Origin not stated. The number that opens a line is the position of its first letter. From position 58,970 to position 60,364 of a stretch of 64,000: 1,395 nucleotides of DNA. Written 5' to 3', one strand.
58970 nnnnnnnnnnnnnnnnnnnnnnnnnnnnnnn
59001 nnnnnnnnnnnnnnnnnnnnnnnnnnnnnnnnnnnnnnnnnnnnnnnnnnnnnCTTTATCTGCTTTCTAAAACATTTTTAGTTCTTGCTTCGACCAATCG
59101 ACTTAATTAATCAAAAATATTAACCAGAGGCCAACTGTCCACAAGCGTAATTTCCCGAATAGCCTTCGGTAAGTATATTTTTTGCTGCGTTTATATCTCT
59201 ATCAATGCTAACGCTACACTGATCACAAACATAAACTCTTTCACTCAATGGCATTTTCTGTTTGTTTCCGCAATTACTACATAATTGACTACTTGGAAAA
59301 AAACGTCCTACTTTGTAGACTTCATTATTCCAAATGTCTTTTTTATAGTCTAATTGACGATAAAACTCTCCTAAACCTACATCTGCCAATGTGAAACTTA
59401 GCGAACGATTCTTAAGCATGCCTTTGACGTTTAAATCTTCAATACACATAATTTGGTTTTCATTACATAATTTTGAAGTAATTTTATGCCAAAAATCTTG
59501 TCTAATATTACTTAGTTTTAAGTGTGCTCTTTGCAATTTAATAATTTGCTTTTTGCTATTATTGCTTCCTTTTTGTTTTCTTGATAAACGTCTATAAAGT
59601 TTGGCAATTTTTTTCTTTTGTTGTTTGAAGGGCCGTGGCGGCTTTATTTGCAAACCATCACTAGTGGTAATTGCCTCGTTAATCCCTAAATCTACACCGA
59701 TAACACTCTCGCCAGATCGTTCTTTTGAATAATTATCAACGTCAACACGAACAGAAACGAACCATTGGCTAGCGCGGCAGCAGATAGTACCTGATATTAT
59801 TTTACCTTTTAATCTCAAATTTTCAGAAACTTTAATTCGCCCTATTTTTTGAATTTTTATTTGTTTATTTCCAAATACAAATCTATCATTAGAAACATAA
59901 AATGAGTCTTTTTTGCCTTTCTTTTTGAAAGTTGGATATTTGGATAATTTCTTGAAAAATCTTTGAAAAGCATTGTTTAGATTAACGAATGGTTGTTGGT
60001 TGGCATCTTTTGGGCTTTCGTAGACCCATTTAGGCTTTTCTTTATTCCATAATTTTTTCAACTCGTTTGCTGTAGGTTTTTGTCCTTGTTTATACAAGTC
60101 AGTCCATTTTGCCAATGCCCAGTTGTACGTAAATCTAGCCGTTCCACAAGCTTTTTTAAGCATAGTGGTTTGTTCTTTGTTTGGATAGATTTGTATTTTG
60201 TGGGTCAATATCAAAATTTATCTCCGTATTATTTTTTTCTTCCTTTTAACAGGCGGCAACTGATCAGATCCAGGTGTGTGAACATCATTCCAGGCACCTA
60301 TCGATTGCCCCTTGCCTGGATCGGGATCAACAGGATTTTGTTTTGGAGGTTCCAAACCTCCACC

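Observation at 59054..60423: IS200/IS605 tnpB-only insertion (probable omega-RNA-guided TnpB) inside the phage genome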

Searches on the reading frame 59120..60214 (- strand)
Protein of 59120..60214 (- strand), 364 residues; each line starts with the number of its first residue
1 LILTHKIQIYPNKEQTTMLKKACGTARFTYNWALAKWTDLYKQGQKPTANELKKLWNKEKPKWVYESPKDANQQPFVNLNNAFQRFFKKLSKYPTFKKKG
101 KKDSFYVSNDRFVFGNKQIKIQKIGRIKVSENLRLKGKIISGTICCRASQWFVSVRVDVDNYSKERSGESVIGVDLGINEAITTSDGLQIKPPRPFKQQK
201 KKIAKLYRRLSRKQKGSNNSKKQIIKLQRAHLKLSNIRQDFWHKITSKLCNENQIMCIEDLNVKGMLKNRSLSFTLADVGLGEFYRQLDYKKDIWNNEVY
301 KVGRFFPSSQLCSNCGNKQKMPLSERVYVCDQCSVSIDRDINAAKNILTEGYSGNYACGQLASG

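Call 4: search_protein_families(library=pfam, proteins=[window:59120-60214:-], max_evalue=0.01)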
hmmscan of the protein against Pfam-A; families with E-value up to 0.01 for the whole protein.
window:59120-60214:- (364 aa): 3 families
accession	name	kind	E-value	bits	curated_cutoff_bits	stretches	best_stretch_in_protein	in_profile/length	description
PF01385.25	OrfB_IS605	-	5.3e-27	94.9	30.5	1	154-269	1-119/120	Probable transposase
PF07282.18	Cas12f1-like_TNB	-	2.9e-17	63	26.3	1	282-347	2-60/60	Cas12f1-like, TNB domain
PF12323.14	HTH_OrfB_IS605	-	1.5e-16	60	21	1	1-46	1-47/47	Helix-turn-helix domain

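Call 8: search_dna_similar(query=window:59120-60214:-, collection=phages, mode=protein, max_rows=30)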
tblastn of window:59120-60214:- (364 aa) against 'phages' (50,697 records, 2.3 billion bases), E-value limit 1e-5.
Records with a match: 421; places in all: 661; records where one place covers at least 80% of the query: 376.
Best place of each record, by identity: <60% 421.
By first word of the organism name: Staphylococcus 98; Mycobacterium 44; Helicobacter 24; Lactobacillus 23; Bacteriophage 21; Bacillus 19; Streptococcus 18; Prevotella 15; Campylobacter 11; Ralstonia 11; and 44 more.
By host as written in the record: - 49; Staphylococcus aureus 31; Mycobacterium smegmatis mc2 155 29; Helicobacter pylori 15; Prevotella sp. 15; Lactobacillus plantarum 10; Streptococcus thermophilus 8; Mycobacterium smegmatis mc#155 8; and 142 more.
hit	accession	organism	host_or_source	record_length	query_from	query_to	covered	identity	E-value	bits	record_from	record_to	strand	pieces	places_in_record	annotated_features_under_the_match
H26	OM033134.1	Aeromonas phage phiA009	Aeromonas sp.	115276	1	351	96%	40.0%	4e-57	206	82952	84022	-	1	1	transposase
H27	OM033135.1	Aeromonas phage phiA019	Aeromonas sp.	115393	1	351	96%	40.0%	4e-57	206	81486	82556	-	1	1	transposase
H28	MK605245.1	Nodularia phage vB_NspS-kac68v161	Nodularia spumigena kac68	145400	1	347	95%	40.2%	1e-66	233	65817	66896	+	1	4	transposase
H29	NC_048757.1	Nodularia phage vB_NspS-kac68v161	Nodularia spumigena kac68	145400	1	347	95%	40.2%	1e-66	233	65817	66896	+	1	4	transposase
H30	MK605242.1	Nodularia phage vB_NspS-kac65v151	Nodularia spumigena KAC65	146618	1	347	95%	40.2%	1e-66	233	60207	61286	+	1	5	transposase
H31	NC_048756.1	Nodularia phage vB_NspS-kac65v151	Nodularia spumigena KAC65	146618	1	347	95%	40.2%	1e-66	233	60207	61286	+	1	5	transposase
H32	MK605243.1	Nodularia phage vB_NspS-kac65v161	Nodularia spumigena KAC65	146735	1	347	95%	40.2%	1e-66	233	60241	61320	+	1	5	transposase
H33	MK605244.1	Nodularia phage vB_NspS-kac65v162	Nodularia spumigena KAC65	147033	1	347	95%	40.2%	1e-66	233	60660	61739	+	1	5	transposase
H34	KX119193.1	Helicobacter phage FrB58M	Helicobacter pylori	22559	3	348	95%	39.9%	4e-67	234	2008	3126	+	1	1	mobile element protein | TnpA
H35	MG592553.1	Vibrio phage 1.187.O._10N.286.49.F1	Vibrio splendidus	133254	1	351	96%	38.9%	2e-62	221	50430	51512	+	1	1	coil containing protein | HTH family regulatory protein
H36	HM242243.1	Brochothrix phage A9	Brochothrix thermosphacta HER1187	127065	4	351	96%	39.1%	2e-57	207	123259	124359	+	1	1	gp191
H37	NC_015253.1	Brochothrix phage A9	Brochothrix thermosphacta HER1187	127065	4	351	96%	39.1%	2e-57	207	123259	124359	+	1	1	transposase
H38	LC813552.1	Helicobacter phage KHP30T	Helicobacter pylori NY43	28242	3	348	95%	39.1%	5e-67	234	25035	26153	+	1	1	tnpB: IS200/IS605 family element RNA-guided endonuclease TnpB | IS607 family transposase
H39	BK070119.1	Bacteriophage sp.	Helicobacter felis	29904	3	354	96%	38.4%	1e-53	235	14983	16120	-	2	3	none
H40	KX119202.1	Helicobacter phage Pt1293U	Helicobacter pylori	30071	3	348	95%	38.9%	9e-65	228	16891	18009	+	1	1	mobile element protein (x2)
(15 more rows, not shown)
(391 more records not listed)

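Call 19: find_homologous_proteins(query=window:59120-60214:-, max_evalue=1e-30)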
Query window:59120-60214:- (364 aa): 6639 proteins with E <= 1e-30 among 8000 candidates; the best 120 are listed.
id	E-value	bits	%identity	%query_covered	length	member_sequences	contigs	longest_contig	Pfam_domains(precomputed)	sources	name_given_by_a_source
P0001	9.7e-233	789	100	95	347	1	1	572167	PF12323.15,PF01385.26,PF07282.19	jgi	-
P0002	4.5e-171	587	69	100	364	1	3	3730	PF12323.15,PF01385.26,PF07282.19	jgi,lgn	jgi:putative transposase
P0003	2.5e-170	584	69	100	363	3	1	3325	PF12323.15,PF01385.26,PF07282.19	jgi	jgi:putative transposase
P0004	2.2e-166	571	65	99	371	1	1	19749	PF12323.15,PF01385.26,PF07282.19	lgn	-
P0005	4.3e-157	541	65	99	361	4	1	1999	PF12323.15,PF01385.26,PF07282.19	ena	-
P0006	8.2e-154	530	64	100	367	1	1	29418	PF12323.15,PF01385.26,PF07282.19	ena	-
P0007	4.4e-139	481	61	99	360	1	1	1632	PF12323.15,PF01385.26,PF07282.19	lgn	-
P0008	1.8e-129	450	55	100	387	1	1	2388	PF12323.15,PF01385.26,PF07282.19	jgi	jgi:putative transposase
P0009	7.8e-124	431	56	96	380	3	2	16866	PF12323.15,PF01385.26,PF07282.19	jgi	-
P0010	9.1e-124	431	53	100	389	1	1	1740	PF12323.15,PF01385.26,PF07282.19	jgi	jgi:putative transposase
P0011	2.0e-121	423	54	99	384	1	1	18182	PF12323.15,PF01385.26,PF07282.19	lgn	-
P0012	2.9e-121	423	51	100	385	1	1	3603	PF12323.15,PF01385.26,PF07282.19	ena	-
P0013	3.1e-121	423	52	100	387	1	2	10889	PF12323.15,PF01385.26,PF07282.19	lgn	-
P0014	1.4e-120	421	52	99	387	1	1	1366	PF12323.15,PF01385.26,PF07282.19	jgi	jgi:putative transposase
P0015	2.3e-119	417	51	100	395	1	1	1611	PF12323.15,PF01385.26,PF07282.19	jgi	jgi:putative transposase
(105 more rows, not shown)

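Call 20: find_encoding_contigs(protein=P0004, flank=5000, max_places=3)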
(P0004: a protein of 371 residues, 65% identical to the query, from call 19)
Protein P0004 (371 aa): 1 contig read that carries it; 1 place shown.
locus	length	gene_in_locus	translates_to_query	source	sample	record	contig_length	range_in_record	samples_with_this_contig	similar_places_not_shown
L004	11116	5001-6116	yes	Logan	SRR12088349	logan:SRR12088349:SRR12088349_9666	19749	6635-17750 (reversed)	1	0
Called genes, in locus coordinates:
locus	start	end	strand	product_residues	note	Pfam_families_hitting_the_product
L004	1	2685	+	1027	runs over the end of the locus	PF07733:DNA_pol3_alpha, PF17657:DNA_pol3_finger, PF14890:Intein_splicing (weak), PF17657:DNA_pol3_finger, PF14579:HHH_6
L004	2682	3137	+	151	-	-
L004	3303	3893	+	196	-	-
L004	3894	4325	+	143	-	-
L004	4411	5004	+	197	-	PF00376:MerR (weak), PF13411:MerR_1, PF00239:Resolvase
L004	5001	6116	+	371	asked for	PF12323:HTH_OrfB_IS605, PF01385:OrfB_IS605, PF07282:Cas12f1-like_TNB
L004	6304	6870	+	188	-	PF02945:Endonuclease_7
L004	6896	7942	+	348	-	PF01368:DHH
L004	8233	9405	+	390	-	-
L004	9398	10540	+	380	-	-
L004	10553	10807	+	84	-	PF01165:Ribosomal_S21 (weak)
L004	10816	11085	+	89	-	PF01402:RHH_1 (faint)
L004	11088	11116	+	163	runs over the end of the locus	PF01327:Pep_deformylase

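Call 21: find_encoding_contigs(protein=P0006, flank=5000, max_places=3)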
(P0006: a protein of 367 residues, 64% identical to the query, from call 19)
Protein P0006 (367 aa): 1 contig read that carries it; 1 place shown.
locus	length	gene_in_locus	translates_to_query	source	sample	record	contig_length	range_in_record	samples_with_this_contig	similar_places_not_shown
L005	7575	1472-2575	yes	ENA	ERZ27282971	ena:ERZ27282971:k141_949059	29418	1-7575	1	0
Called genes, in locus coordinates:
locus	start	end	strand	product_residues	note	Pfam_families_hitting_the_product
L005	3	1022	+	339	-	?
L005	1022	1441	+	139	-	PF04965:GPW_gp25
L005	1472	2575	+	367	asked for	PF12323:HTH_OrfB_IS605, PF01385:OrfB_IS605, PF07282:Cas12f1-like_TNB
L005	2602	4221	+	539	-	-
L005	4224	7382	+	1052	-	PF09684:Tail_P2_I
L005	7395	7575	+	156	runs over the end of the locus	-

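Call 22: find_encoding_contigs(protein=P0002, flank=3000, max_places=4)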
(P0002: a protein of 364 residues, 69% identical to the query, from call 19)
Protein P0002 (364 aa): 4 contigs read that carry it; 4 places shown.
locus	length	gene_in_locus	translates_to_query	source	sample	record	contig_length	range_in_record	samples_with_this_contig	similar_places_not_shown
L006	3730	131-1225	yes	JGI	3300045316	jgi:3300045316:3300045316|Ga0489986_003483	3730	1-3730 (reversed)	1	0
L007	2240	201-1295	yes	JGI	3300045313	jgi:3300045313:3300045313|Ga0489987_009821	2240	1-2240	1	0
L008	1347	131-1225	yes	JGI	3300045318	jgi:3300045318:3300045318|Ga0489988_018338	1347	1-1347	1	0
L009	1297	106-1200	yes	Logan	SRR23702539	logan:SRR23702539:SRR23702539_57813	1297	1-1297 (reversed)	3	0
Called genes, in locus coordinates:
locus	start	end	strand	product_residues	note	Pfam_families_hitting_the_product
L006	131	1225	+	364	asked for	PF12323:HTH_OrfB_IS605, PF01385:OrfB_IS605, PF07282:Cas12f1-like_TNB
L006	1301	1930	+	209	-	PF01555:N6_N4_Mtase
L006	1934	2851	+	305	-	PF26809:Phage_T4_gp13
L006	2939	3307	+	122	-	-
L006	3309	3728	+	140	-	?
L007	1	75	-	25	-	?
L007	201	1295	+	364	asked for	PF12323:HTH_OrfB_IS605, PF01385:OrfB_IS605, PF07282:Cas12f1-like_TNB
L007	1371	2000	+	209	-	PF01555:N6_N4_Mtase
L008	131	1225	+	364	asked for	PF12323:HTH_OrfB_IS605, PF01385:OrfB_IS605, PF07282:Cas12f1-like_TNB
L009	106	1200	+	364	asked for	PF12323:HTH_OrfB_IS605, PF01385:OrfB_IS605, PF07282:Cas12f1-like_TNB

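Call 23: find_encoding_contigs(protein=P0003, flank=3000, max_places=3)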
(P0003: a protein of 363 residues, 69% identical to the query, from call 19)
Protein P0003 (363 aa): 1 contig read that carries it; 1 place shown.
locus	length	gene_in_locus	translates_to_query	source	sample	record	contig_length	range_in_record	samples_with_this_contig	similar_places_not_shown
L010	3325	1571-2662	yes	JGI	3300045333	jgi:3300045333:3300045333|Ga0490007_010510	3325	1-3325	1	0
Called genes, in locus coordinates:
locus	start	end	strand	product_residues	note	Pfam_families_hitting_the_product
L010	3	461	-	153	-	?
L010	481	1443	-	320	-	PF04389:Peptidase_M28, PF01546:Peptidase_M20 (faint)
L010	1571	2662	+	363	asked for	PF12323:HTH_OrfB_IS605, PF01385:OrfB_IS605, PF07282:Cas12f1-like_TNB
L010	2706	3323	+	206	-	?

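Call 26: find_related_loci(query=window:59120-60214:-, collection=viral_contigs, flank=3000)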
Query window:59120-60214:- (364 aa) in viral_contigs; peptide patterns used: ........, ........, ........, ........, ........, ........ (x = any residue, [..] = any of these).
142 stretches matched a pattern; 1 encode a relative of the query (tblastn E <= 1e-3); 1 distinct loci.
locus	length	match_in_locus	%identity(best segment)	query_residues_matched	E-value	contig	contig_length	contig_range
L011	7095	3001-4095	43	3-362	4e-89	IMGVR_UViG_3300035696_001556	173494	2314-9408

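Call 33: find_related_loci(query=A1, collection=viral_contigs, flank=2500)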
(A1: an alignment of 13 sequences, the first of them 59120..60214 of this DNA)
Query A1 (364 aa) in viral_contigs; peptide patterns used: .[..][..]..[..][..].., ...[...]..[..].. (x = any residue, [..] = any of these).
600 stretches matched a pattern (row limit reached: there are more); 556 encode a relative of the query (tblastn E <= 1e-3); the best 80 are kept; 80 distinct loci.
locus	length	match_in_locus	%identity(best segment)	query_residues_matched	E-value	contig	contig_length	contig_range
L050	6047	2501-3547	45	1-347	2e-102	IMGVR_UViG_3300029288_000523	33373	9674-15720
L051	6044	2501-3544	43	4-347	6e-94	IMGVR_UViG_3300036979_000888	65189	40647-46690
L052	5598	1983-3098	42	1-354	6e-93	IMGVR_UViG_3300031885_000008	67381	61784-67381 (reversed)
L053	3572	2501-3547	42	4-351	8e-91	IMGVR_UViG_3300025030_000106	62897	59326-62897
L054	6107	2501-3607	40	1-359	1e-89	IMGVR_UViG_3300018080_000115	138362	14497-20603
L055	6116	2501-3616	42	1-359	3e-83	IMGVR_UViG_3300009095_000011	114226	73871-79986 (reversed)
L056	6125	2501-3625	38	1-364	3e-83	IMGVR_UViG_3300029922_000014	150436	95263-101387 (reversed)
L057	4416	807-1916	43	1-359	3e-82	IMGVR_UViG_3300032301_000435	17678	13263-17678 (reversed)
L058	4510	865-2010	37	1-364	3e-80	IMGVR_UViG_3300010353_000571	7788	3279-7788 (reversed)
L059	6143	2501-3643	40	4-363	4e-80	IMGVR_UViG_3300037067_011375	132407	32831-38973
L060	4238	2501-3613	39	1-364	2e-79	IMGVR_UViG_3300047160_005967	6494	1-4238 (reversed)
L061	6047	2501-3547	44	3-347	6e-79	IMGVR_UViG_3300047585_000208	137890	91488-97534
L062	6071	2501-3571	39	1-347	1e-75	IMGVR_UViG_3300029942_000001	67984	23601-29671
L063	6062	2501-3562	40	4-347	4e-75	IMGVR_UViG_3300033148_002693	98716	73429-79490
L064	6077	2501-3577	39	4-364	4e-79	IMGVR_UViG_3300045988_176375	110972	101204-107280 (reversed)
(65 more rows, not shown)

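Call 34: find_related_loci(query=A1, collection=genome_contigs, flank=2500)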
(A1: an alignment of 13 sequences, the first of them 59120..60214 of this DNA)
Query A1 (364 aa) in genome_contigs; peptide patterns used: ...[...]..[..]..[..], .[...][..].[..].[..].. (x = any residue, [..] = any of these).
600 stretches matched a pattern (row limit reached: there are more); 550 encode a relative of the query (tblastn E <= 1e-3); the best 80 are kept; 80 distinct loci.
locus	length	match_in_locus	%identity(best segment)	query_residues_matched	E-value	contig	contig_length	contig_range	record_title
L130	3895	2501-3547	46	3-347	3e-93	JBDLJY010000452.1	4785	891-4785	MAG: Pseudomonadota bacterium isolate MAG115 MAG115_452, whole genome shotgun sequence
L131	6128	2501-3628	41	1-364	1e-90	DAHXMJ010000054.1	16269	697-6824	MAG TPA_asm: Acidithiobacillus sp. isolate clean1615 k141_628718, whole genome shotgun sequence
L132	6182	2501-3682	39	1-364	2e-88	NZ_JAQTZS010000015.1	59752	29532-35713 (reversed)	MAG: Malikia sp. isolate STC_66 NODE_1060_length_59752_cov_70.523925_Sandtown_C, whole genome shotgun sequence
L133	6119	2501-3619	43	1-361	2e-88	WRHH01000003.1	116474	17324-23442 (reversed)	MAG: Synergistaceae bacterium isolate Nt197P3bin106 Ga0082212_10000122, whole genome shotgun sequence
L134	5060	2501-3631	40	1-364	4e-88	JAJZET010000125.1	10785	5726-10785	MAG: Proteobacteria bacterium isolate LL2.bin48 NODE_8130_length_10785_cov_4.9848, whole genome shotgun sequence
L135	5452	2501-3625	39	3-347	4e-83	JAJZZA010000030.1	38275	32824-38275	MAG: Bacillota bacterium isolate TL1-5.bin8 NODE_1088_length_38275_cov_2.010852, whole genome shotgun sequence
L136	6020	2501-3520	45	12-347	3e-83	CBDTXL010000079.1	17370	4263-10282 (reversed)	MAG TPA_asm: uncultured bacterium isolate ERR2431955_maxbin2_4 genome assembly, contig: ERZ23878311.1763, whole genome s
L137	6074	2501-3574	41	6-362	3e-83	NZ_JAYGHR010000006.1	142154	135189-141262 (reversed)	Limnoraphis robusta BA-68 BA1 NODE_11_length_142154_cov_25.262978, whole genome shotgun sequence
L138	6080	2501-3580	41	1-351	5e-81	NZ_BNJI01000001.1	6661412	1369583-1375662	Ktedonobacter sp. SOSP1-85 sequence1, whole genome shotgun sequence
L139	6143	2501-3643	40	6-363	1e-80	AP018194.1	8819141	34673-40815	Scytonema sp. HK-05 DNA, nearly complete genome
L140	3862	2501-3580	41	1-347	2e-79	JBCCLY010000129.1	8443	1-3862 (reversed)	MAG: Cyanobacteria bacterium P01_C01_bin.38 k141_1399224_length_8443_cov_82.5407, whole genome shotgun sequence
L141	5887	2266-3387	38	4-364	3e-79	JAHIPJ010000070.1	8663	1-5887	MAG: Actinomycetota bacterium isolate KR13_S3.mb.64 KR13_S3.mb.64_k141_157474, whole genome shotgun sequence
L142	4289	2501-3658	37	1-347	1e-78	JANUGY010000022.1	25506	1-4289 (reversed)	Massilia kyonggiensis strain JCM 19189 22, whole genome shotgun sequence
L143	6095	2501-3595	39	1-364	8e-78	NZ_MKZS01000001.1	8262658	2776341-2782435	Moorena bouillonii PNG strain PNG5-198 Ga0081470_101, whole genome shotgun sequence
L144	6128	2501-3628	38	1-364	2e-77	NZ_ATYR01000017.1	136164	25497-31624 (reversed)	Massilia alkalitolerans DSM 17462 YWCDRAFT_scaffold_16.17_C, whole genome shotgun sequence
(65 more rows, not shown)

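Call 35: find_encoding_contigs(protein=P0005, flank=3000, max_places=3)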
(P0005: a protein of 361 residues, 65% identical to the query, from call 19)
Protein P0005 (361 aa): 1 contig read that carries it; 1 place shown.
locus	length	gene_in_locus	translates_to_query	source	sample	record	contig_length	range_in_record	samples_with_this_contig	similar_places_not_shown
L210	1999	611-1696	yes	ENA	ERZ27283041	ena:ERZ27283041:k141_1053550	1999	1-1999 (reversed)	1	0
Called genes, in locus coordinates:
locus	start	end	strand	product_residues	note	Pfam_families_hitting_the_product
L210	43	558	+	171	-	-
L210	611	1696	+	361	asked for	PF12323:HTH_OrfB_IS605, PF01385:OrfB_IS605, PF07282:Cas12f1-like_TNB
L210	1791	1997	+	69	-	?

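Call 36: find_encoding_contigs(protein=P0007, flank=3000, max_places=3)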
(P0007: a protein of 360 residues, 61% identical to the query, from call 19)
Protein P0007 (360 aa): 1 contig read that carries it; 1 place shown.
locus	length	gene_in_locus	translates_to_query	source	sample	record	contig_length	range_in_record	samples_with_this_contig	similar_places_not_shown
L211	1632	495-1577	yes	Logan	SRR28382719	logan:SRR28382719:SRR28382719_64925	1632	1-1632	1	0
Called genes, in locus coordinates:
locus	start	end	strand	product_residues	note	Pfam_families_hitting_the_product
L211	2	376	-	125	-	?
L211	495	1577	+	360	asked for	PF12323:HTH_OrfB_IS605, PF01385:OrfB_IS605, PF07282:Cas12f1-like_TNB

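Call 37: find_encoding_contigs(protein=P0009, flank=3000, max_places=3)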
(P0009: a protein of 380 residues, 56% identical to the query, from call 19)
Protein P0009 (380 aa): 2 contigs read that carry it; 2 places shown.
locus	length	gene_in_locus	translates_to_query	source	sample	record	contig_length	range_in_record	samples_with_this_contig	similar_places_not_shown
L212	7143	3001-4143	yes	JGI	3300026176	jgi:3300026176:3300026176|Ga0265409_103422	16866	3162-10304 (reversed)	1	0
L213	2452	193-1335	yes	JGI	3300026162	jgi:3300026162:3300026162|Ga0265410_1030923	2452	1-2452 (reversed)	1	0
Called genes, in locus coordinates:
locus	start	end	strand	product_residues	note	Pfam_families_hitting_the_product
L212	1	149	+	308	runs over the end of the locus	-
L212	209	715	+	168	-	-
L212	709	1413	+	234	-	PF03452:Anp1, PF00535:Glycos_transf_2 (faint)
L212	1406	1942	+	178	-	PF05069:Phage_tail_S (faint)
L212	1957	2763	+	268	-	-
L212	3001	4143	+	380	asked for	PF12323:HTH_OrfB_IS605, PF01385:OrfB_IS605, PF07282:Cas12f1-like_TNB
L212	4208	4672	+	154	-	-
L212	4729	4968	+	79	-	-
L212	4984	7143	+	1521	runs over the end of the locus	PF20155:TMP_3 (weak)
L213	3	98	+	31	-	?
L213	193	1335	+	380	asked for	PF12323:HTH_OrfB_IS605, PF01385:OrfB_IS605, PF07282:Cas12f1-like_TNB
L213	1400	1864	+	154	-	-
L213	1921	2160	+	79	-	-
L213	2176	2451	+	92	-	?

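Call 38: find_encoding_contigs(protein=P0011, flank=3000, max_places=3)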
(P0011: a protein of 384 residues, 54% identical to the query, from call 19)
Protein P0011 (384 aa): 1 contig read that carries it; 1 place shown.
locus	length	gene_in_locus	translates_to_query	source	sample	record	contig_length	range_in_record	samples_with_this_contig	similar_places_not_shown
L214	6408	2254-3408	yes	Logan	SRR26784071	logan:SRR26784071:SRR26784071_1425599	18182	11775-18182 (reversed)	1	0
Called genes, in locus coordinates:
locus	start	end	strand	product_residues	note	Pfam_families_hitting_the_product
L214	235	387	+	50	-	-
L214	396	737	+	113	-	-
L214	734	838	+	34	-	-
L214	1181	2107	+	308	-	-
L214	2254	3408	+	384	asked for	PF12323:HTH_OrfB_IS605, PF01385:OrfB_IS605, PF07282:Cas12f1-like_TNB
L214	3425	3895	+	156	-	-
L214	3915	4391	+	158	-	-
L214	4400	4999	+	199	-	-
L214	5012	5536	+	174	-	-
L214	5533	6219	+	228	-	-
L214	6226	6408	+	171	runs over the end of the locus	-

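Call 39: find_encoding_contigs(protein=P0008, flank=3000, max_places=3)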
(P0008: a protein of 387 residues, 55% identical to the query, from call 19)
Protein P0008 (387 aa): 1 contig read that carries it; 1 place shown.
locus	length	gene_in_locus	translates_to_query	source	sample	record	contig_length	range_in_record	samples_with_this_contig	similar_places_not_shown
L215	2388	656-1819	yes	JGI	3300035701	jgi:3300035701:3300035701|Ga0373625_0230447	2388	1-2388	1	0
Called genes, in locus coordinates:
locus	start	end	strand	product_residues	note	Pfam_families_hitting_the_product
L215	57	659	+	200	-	PF00376:MerR, PF12728:HTH_17, PF13411:MerR_1 (weak), PF00239:Resolvase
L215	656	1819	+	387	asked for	PF12323:HTH_OrfB_IS605, PF01385:OrfB_IS605, PF07282:Cas12f1-like_TNB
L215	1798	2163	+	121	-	-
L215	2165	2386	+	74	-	?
